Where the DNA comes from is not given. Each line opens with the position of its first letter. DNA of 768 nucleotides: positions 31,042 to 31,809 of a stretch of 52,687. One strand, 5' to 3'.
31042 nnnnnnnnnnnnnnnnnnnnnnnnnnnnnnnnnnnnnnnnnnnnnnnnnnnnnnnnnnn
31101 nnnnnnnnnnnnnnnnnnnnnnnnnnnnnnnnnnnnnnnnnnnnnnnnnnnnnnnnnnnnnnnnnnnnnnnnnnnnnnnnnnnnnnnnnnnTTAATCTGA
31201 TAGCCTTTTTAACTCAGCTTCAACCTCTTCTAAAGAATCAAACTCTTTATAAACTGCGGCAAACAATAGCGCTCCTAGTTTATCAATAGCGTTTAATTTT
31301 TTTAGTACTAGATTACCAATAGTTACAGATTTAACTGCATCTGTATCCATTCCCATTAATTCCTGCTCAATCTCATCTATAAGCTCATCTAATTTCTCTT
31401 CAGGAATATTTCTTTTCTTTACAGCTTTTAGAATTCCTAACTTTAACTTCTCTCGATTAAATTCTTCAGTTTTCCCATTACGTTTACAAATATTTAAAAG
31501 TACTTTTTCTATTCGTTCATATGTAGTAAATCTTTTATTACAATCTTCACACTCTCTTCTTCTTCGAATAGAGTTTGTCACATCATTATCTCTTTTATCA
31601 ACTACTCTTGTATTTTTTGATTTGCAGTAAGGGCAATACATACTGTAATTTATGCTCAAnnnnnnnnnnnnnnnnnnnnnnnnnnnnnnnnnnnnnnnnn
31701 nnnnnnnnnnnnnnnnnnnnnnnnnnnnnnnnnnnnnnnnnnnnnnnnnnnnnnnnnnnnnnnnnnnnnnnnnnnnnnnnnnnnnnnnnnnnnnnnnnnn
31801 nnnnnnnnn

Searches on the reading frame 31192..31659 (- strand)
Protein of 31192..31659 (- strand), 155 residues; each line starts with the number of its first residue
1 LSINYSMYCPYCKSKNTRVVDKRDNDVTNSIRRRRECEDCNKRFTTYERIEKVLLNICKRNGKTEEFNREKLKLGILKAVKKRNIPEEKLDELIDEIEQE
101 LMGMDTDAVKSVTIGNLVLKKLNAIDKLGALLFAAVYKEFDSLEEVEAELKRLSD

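Call 14: search_protein_families(library=pfam, proteins=[window:31192-31659:-], max_evalue=0.001)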
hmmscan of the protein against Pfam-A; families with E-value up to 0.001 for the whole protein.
window:31192-31659:- (155 aa): 2 families
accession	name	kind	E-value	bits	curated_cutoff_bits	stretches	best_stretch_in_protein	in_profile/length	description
PF22811.2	Zn_ribbon_NrdR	-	2.3e-18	66.3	27.2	1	7-48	1-42/42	Transcriptional repressor NrdR-like, N-terminal domain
PF03477.21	ATP-cone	-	1e-14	55.2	25.8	1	56-141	2-86/88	ATP cone domain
